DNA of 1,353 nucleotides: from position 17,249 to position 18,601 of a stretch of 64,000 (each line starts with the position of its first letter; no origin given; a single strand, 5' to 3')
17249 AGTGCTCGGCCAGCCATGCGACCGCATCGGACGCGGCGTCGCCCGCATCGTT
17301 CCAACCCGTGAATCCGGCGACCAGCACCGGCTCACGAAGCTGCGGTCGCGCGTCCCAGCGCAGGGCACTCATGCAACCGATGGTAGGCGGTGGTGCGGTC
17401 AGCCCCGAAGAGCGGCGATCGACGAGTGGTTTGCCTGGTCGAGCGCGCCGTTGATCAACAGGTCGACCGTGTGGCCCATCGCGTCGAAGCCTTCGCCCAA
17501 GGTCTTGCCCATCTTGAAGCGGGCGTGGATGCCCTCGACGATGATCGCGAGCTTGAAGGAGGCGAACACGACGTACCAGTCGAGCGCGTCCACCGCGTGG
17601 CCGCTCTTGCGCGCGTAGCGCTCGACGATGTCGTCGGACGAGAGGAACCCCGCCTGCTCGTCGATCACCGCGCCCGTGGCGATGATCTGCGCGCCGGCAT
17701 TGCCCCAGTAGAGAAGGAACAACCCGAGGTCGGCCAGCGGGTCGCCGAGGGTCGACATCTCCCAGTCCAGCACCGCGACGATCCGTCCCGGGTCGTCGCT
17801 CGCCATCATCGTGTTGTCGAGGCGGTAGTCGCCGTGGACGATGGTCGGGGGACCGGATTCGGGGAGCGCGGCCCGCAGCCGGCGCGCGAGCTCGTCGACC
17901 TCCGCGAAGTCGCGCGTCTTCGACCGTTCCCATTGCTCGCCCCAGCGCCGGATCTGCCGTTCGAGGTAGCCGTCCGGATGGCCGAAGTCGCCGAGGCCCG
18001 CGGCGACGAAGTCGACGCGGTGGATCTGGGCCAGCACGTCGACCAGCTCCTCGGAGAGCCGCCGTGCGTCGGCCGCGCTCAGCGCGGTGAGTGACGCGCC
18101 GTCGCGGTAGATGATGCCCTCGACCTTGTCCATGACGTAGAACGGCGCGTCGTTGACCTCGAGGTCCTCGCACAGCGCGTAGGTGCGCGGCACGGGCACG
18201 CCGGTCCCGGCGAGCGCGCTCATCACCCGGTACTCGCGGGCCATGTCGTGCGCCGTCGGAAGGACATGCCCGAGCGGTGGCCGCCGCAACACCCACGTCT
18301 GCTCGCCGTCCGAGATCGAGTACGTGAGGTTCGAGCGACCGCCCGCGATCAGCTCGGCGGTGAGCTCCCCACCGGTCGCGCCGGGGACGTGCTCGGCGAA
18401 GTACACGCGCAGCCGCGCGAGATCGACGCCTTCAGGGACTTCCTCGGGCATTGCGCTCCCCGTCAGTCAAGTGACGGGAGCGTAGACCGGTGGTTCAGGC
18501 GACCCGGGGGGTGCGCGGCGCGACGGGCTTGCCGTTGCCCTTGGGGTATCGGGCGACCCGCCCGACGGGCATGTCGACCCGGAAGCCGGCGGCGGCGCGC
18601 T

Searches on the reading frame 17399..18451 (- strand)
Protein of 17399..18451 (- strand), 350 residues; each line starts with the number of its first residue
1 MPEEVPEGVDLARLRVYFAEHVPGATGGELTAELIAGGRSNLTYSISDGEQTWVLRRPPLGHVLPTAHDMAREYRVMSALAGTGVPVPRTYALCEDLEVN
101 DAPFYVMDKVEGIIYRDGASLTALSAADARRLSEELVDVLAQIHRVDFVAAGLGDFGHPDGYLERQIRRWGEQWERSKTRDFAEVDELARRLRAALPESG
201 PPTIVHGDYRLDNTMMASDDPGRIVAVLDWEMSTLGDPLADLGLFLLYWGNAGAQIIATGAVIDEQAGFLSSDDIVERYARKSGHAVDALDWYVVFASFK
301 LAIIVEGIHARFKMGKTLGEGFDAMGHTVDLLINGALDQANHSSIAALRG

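Call 56: search_protein_families(library=pfam, proteins=[window:17399-18451:-], max_evalue=0.00001)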
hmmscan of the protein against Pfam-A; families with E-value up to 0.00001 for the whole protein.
window:17399-18451:- (350 aa): 1 family
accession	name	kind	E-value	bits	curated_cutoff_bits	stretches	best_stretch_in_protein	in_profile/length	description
PF01636.29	APH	-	1.1e-55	189.4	23.2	1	32-252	2-216/239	Phosphotransferase enzyme family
